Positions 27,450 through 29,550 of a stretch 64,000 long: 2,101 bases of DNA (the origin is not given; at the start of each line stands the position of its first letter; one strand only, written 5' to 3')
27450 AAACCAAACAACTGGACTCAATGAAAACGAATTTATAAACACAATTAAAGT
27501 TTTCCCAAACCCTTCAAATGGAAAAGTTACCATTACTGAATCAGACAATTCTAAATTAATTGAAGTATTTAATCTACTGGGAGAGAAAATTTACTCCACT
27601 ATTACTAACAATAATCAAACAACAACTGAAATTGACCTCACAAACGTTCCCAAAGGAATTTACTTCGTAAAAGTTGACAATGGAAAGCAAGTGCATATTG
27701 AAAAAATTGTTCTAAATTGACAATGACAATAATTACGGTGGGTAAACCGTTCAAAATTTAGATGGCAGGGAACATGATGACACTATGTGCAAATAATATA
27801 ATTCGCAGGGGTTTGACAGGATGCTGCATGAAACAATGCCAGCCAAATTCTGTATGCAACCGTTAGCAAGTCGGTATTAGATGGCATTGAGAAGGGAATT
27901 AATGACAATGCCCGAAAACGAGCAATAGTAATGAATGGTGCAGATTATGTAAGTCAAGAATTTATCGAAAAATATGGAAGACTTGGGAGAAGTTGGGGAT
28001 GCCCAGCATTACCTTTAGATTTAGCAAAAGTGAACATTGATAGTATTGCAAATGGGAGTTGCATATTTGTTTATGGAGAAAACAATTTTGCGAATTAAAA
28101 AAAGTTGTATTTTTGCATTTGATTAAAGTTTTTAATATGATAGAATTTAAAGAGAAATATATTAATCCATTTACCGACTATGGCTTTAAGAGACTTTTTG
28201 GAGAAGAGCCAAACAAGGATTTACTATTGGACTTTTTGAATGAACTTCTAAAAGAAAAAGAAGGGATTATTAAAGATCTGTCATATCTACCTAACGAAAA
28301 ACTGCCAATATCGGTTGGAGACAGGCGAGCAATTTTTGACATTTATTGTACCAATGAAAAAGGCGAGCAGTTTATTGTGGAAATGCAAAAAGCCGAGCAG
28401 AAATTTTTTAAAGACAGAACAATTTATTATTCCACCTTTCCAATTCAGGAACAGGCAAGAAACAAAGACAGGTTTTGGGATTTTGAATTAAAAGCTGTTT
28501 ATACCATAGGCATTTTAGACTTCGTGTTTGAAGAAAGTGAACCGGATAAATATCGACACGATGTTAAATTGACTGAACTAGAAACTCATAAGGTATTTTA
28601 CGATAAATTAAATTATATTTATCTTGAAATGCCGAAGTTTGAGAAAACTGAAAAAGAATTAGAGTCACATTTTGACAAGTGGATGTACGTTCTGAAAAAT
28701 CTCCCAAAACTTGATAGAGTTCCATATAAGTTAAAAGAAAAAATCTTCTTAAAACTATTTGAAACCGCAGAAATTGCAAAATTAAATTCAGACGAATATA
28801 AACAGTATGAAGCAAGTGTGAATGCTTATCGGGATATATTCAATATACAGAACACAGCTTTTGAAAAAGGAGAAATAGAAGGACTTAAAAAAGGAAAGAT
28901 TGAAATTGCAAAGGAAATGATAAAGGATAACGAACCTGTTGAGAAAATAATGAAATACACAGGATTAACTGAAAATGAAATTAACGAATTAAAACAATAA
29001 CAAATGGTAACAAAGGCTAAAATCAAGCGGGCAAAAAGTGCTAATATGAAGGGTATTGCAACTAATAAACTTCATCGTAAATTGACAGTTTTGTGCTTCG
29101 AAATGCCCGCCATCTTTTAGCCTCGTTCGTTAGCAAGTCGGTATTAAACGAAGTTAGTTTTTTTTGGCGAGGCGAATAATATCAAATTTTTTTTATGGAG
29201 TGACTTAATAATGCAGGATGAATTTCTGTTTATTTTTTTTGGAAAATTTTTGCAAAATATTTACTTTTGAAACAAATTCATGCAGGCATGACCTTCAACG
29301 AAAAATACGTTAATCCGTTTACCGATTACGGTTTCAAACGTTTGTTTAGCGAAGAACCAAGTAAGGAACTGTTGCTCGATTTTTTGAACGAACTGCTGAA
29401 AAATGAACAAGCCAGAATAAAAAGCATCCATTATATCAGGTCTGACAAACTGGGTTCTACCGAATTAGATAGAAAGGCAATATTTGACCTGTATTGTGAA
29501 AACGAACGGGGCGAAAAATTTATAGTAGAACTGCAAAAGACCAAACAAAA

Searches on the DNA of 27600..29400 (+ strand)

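Call 34: build_rna_model(alignment_id=A1, structure=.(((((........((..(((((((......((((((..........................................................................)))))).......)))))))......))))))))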
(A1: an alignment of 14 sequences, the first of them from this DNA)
Model R1 built from alignment A1 (14 sequences, 144 columns); structure: as given.
model positions 132; base pairs 20; branch points 0; effective number of sequences 4.89; information 0.59 bits per position. Calibrated on 0.2 Mb of random sequence (short: E-values are rough).
structure used (alignment columns):
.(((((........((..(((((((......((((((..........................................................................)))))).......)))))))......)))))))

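Call 35: search_with_rna_model(model_id=R1, sources=[window, L003, L004, L005, L006, L007, L008, L009, L010, L011, L012, L013, L014, L015, L016, L017, L018, L019, L020, L021, L022, L023, L024, L025, L026, L027, L028, L029, L030, L031, L032, L033, L034, L035, L036, L037, L038, L039, L040, L041, L042, L043, L044, L045, L046, L047, L048, L049, L050, L051, L052, L053, L054, L055, L056, L057, L058, L059, L060, L061, L062, L063, L064, L065, L066, L067, L068, L069, L070, L071, L072, L073, L074, L075], max_evalue=1, make_alignment=true)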
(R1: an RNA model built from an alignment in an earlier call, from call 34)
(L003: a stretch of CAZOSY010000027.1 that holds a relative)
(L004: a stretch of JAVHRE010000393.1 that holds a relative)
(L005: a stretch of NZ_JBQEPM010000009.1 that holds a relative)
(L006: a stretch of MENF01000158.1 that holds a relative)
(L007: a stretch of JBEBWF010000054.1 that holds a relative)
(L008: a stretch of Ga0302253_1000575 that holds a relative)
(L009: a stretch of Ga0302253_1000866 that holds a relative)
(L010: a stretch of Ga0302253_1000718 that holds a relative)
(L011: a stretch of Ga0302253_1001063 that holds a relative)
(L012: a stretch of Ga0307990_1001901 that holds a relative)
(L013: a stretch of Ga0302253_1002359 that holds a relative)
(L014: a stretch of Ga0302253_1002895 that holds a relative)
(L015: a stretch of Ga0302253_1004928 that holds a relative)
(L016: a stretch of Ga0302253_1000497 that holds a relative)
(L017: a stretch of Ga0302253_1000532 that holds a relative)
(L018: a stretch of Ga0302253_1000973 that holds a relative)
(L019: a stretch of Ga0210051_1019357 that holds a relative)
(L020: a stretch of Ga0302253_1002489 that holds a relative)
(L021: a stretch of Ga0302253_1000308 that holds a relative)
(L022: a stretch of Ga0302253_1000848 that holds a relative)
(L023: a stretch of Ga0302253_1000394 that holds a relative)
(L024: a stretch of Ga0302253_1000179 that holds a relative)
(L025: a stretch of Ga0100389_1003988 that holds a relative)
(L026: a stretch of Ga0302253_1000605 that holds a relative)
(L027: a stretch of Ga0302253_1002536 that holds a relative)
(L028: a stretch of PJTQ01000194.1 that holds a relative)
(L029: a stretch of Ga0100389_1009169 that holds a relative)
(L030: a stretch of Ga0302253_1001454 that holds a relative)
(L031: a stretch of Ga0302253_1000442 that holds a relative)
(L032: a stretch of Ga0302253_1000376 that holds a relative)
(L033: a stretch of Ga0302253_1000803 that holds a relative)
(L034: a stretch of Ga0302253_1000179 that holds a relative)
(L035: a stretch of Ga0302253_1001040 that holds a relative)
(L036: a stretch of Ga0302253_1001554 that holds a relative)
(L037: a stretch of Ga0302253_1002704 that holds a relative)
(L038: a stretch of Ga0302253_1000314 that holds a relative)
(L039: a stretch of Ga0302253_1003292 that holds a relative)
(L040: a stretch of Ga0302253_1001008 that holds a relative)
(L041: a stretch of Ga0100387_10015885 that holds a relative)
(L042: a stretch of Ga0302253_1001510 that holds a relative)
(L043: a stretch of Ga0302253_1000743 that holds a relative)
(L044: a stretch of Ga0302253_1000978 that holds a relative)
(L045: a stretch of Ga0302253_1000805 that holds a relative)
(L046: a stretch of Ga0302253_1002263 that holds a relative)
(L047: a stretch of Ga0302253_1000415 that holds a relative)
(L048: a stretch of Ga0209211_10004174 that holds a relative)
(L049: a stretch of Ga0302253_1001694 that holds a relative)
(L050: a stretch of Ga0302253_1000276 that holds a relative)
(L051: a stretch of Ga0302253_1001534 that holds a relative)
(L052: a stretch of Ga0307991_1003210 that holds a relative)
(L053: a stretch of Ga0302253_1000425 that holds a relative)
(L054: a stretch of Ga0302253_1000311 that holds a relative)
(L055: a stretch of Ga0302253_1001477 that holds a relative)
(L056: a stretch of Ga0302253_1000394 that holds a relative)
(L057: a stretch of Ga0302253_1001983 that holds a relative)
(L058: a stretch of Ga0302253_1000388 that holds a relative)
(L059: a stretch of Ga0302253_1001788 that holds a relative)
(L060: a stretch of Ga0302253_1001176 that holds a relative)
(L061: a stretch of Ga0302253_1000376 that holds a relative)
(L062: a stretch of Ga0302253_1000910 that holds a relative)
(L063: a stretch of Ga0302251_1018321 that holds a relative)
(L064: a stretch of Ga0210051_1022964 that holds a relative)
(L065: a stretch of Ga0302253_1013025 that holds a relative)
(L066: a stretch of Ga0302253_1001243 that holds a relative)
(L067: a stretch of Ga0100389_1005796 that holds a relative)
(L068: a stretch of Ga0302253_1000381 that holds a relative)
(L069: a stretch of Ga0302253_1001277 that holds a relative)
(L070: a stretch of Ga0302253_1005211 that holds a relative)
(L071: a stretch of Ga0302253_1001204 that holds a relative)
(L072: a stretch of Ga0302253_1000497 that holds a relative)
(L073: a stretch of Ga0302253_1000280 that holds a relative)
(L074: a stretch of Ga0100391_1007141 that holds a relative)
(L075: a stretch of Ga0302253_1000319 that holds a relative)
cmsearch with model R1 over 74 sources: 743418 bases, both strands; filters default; matches with E-value up to 1: 27.
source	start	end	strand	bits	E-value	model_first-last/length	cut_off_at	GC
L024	5029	5162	+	133.2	4e-31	1-132/132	no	0.43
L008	10019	10150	+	132.1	7.8e-31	1-132/132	no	0.45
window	29004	29135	+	128.3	7.4e-30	1-132/132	no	0.39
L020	7123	7254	+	119.7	1.2e-27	1-132/132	no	0.48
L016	6374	6504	-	118.2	3e-27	1-132/132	no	0.47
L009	12277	12407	-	112.9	6.9e-26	1-132/132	no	0.48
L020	5676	5806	+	108.9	7.3e-25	1-132/132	no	0.5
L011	2746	2878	+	106.9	2.4e-24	1-132/132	no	0.46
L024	121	251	+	106.9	2.5e-24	1-132/132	no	0.46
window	14372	14504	+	106.1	4e-24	1-132/132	no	0.49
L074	7180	7313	+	104.4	1.1e-23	1-132/132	no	0.4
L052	7314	7444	+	99.5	2e-22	1-132/132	no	0.34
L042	3205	3338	-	94.5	3.8e-21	1-132/132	no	0.41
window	27739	27868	+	68.2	2.5e-14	1-132/132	no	0.42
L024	1704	1835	+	59.9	3.3e-12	1-132/132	no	0.45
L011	4021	4151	+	52.6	2.7e-10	1-132/132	no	0.44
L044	1544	1677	-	41.7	1.8e-07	1-132/132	no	0.49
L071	14619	14684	+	41.2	2.3e-07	1-66/132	3'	0.33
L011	11793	11923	+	40.8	2.9e-07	1-131/132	3'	0.47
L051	13184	13294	-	38.5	1.2e-06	1-132/132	no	0.42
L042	8351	8482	-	38.3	1.3e-06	1-132/132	no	0.48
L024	3082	3176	+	29.7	0.00022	1-132/132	no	0.41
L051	11650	11783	-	29.6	0.00023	1-132/132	no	0.45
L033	6856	6989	+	29.4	0.00026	1-132/132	no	0.51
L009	11443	11571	-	24.1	0.0061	1-132/132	no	0.43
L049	11410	11521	+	19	0.12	1-132/132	no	0.41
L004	3973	4021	+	15.7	0.87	1-132/132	no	0.35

Alignment A3: 27 matches aligned to the model, 192 columns, each read 5' to 3' on its own strand. Consensus structure (alignment columns), stored with it:
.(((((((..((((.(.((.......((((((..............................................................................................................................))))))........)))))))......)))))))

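Call 48: search_with_rna_model(model_id=R1, sources=[L076, L077], max_evalue=1)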
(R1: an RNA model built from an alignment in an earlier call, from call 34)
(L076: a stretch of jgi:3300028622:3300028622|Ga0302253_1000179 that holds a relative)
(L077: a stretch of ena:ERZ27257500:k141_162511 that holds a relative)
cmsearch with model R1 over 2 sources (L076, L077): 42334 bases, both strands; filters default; matches with E-value up to 1: 8.
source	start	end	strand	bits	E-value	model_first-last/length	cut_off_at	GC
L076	14716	14849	+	133.2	2.3e-32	1-132/132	no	0.43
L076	9808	9938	+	106.9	1.4e-25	1-132/132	no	0.46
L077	9808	9938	+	106.9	1.4e-25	1-132/132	no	0.46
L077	14714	14847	+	95.3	1.4e-22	1-132/132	no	0.46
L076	11391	11522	+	59.9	1.9e-13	1-132/132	no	0.45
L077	11391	11522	+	59.9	1.9e-13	1-132/132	no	0.45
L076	12769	12863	+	29.7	1.3e-05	1-132/132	no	0.41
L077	12769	12863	+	29.7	1.3e-05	1-132/132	no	0.41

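Call 51: search_rna_families(source=window, start=27600, end=29400, threshold=evalue, max_evalue=10)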
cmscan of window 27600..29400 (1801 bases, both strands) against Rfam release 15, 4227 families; matches with E-value up to 10: 3.
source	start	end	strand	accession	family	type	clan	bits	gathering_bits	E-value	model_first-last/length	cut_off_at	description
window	29192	29300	+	RF01579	RUF2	Gene; sRNA;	-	25.7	90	0.41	1-154/154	no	Plasmodium RNA of unknown function RUF2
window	29210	29256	+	RF03995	mir-7957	Gene; miRNA;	-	20.4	76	1.2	1-59/59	no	mir-7957 microRNA precursor family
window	29235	29339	-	RF03155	TD-1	Cis-reg;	CL00124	17.9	64.5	6.6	1-120/120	no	TD-1 RNA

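Call 72: search_with_rna_model(model_id=R1, sources=[L080, L082, L083, L084, L085, L086, L087, L088, L089, L090], max_evalue=1)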
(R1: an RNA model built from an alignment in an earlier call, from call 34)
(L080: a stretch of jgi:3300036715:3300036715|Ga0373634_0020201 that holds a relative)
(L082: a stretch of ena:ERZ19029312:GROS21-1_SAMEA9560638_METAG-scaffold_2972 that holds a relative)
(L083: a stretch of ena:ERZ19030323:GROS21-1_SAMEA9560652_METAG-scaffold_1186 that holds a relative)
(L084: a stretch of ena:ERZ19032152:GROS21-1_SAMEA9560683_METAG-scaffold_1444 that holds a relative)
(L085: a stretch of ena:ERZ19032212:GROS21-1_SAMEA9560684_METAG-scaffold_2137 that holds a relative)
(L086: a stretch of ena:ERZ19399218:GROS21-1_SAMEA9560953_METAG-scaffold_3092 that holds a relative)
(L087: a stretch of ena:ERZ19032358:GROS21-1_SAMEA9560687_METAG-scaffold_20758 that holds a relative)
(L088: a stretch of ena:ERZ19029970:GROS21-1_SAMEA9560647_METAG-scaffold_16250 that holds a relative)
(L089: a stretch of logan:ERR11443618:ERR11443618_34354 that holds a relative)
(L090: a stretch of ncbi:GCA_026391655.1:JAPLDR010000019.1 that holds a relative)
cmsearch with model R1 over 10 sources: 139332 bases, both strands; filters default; matches with E-value up to 1: 1.
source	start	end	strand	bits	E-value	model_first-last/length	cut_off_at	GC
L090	20324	20408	-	13.8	0.5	1-132/132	no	0.27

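Call 75: search_with_rna_model(model_id=R1, source=window, filters=off, max_evalue=10, show_alignments=3)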
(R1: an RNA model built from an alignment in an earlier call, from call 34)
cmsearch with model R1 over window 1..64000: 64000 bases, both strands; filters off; matches with E-value up to 10: 35.
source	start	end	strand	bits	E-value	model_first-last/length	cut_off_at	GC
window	29004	29135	+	128.3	6.4e-31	1-132/132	no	0.39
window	14372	14504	+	106.1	3.5e-25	1-132/132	no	0.49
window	27739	27868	+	68.2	2.1e-15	1-132/132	no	0.42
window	62536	62585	-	12.6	0.48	1-132/132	no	0.3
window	47352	47489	+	12.4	0.54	1-132/132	no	0.43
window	12607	12697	+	11.5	0.9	1-132/132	no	0.29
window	29005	29136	-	11.3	1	1-132/132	no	0.39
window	59527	59576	-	11.1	1.2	1-132/132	no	0.3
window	1345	1443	+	10.9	1.3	1-132/132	no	0.3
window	4779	4821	-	10.8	1.4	1-132/132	no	0.28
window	4922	4939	-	10.6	1.6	1-132/132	no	0.11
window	35118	35189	-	10.5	1.7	1-132/132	no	0.44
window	31412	31441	+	10.4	1.8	1-132/132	no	0.33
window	55414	55465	+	10.1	2.1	1-132/132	no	0.4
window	63580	63621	-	10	2.3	1-132/132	no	0.31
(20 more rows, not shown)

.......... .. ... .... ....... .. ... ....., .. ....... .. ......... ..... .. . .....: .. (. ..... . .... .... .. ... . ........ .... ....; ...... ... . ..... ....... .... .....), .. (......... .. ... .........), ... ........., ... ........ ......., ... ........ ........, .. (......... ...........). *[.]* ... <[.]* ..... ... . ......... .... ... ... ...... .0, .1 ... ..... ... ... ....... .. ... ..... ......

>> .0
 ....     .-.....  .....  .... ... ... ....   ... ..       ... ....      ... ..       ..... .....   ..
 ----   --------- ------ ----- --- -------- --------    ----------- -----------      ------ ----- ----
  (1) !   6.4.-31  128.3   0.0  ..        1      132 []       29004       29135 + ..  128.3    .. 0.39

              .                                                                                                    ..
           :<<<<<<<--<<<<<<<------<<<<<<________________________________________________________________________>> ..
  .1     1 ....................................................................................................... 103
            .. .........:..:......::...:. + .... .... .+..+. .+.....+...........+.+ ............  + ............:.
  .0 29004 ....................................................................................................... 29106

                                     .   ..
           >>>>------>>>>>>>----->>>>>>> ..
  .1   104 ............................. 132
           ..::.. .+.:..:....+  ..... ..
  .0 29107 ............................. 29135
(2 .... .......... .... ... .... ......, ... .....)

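Call 76: search_with_rna_model(model_id=R1, sources=[L008, L009, L011, L016, L020, L033, L042, L044, L049, L051, L052, L074, L076, L077], max_evalue=0.001, make_alignment=true)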
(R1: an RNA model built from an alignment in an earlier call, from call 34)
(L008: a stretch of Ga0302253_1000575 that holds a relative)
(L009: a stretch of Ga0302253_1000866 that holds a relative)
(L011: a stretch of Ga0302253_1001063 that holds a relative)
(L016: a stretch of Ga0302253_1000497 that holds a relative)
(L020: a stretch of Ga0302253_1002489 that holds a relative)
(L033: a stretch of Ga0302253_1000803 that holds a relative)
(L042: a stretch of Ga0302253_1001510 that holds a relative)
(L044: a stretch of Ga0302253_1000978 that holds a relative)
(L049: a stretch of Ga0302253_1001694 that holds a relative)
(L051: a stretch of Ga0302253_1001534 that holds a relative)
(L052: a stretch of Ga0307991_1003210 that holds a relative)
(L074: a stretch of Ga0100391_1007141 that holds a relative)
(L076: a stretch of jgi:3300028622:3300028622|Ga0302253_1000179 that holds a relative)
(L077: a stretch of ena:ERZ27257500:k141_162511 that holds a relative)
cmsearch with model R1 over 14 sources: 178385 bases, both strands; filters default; matches with E-value up to 0.001: 24.
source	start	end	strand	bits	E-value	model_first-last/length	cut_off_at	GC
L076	14716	14849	+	133.2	9.5e-32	1-132/132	no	0.43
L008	10019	10150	+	132.1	1.9e-31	1-132/132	no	0.45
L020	7123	7254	+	119.7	2.9e-28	1-132/132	no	0.48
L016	6374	6504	-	118.2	7.2e-28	1-132/132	no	0.47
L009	12277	12407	-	112.9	1.7e-26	1-132/132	no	0.48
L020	5676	5806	+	108.9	1.8e-25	1-132/132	no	0.5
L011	2746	2878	+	106.9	5.8e-25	1-132/132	no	0.46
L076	9808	9938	+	106.9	6e-25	1-132/132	no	0.46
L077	9808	9938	+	106.9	6e-25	1-132/132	no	0.46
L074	7180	7313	+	104.4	2.6e-24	1-132/132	no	0.4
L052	7314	7444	+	99.5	4.9e-23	1-132/132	no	0.34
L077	14714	14847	+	95.3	5.8e-22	1-132/132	no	0.46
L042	3205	3338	-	94.5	9.2e-22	1-132/132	no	0.41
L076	11391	11522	+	59.9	8e-13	1-132/132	no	0.45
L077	11391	11522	+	59.9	8e-13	1-132/132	no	0.45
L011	4021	4151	+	52.6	6.4e-11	1-132/132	no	0.44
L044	1544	1677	-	41.7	4.2e-08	1-132/132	no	0.49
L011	11793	11923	+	40.8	6.9e-08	1-131/132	3'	0.47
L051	13184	13294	-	38.5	2.8e-07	1-132/132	no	0.42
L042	8351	8482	-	38.3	3e-07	1-132/132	no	0.48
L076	12769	12863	+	29.7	5.3e-05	1-132/132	no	0.41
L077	12769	12863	+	29.7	5.3e-05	1-132/132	no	0.41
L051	11650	11783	-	29.6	5.4e-05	1-132/132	no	0.45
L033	6856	6989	+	29.4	6.3e-05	1-132/132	no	0.51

Alignment A4: 24 matches aligned to the model, 191 columns, each read 5' to 3' on its own strand. Consensus structure (alignment columns), stored with it:
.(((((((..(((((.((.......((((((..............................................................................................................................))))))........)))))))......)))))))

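Call 77: build_rna_model(alignment_id=A4)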
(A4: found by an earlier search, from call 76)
Model R2 built from alignment A4 (24 sequences, 191 columns); structure: stored with the alignment.
model positions 132; base pairs 20; branch points 0; effective number of sequences 9.14; information 0.59 bits per position. Calibrated on 0.2 Mb of random sequence (short: E-values are rough).
structure used (alignment columns):
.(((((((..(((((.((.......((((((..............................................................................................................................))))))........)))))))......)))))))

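Call 78: search_with_rna_model(model_id=R2, sources=[window, L003, L004, L006, L010, L013, L014, L015, L017, L018, L019, L021, L022, L023, L025, L026, L027, L029, L030, L031, L032, L034, L035, L036, L037, L038, L039, L040, L041, L043, L045, L046, L047, L048, L050, L053, L054, L055, L056, L057, L058, L059, L060, L061, L062, L064, L066, L067, L069, L070, L071, L072, L073, L075, L080, L082, L083, L090], max_evalue=0.1)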
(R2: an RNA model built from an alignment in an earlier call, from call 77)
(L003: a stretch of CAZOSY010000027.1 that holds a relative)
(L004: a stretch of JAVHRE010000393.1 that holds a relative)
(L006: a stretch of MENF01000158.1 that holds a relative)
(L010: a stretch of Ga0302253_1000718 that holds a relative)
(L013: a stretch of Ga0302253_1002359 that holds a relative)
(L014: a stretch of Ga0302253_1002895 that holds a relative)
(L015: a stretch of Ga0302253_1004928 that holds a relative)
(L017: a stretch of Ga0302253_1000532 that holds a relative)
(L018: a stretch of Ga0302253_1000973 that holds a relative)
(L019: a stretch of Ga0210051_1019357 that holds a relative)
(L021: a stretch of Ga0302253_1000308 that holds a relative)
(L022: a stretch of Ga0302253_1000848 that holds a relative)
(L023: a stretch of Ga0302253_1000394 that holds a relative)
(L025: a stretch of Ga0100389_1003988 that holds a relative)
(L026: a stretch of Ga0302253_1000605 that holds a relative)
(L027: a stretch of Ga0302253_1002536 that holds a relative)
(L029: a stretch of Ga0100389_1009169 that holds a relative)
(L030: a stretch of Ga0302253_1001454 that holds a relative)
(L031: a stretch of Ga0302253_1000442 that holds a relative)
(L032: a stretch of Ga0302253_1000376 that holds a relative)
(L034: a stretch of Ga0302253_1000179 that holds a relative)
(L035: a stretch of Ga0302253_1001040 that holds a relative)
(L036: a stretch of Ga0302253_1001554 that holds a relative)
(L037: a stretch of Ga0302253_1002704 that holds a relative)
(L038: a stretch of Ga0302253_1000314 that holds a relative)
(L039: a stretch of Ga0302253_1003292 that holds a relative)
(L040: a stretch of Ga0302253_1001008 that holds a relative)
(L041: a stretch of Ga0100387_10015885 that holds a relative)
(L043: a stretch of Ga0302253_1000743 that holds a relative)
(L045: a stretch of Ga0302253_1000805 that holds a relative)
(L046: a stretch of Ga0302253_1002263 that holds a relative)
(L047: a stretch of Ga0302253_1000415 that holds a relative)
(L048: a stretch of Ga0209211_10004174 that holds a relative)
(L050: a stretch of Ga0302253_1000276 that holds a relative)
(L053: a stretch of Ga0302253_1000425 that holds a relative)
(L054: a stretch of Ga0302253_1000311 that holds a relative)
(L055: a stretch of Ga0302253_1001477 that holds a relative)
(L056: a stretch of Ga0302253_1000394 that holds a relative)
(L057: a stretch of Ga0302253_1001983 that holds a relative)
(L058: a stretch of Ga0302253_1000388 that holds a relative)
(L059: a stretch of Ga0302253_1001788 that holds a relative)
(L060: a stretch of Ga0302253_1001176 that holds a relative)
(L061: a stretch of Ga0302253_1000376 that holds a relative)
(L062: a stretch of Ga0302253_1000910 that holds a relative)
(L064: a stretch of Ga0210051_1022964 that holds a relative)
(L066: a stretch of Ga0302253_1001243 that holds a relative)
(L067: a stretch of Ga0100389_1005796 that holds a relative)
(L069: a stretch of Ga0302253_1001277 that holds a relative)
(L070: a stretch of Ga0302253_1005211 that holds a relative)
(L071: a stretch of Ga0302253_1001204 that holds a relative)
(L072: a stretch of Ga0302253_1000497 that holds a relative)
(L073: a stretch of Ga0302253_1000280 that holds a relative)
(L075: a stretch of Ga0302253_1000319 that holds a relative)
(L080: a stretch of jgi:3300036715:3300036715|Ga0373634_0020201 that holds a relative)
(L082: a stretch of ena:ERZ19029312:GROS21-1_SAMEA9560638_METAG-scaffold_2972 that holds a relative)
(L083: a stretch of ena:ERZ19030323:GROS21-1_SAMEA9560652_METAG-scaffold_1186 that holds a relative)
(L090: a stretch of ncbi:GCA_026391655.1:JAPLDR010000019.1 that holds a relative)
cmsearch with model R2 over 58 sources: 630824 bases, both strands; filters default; matches with E-value up to 0.1: 4.
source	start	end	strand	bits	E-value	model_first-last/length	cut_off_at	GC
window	29004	29135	+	109.8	1.9e-23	1-132/132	no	0.39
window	14372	14504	+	91.1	6.6e-19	1-132/132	no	0.49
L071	14619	14684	+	38.2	4.8e-06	1-66/132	3'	0.33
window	27739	27868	+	35.3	2.5e-05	1-132/132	no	0.42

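Call 84: search_dna_similar(query=window:28990-29150:+, collection=plasmids, mode=distant, max_evalue=0.01)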
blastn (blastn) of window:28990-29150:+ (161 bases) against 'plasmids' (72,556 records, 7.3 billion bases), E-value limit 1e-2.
No match.
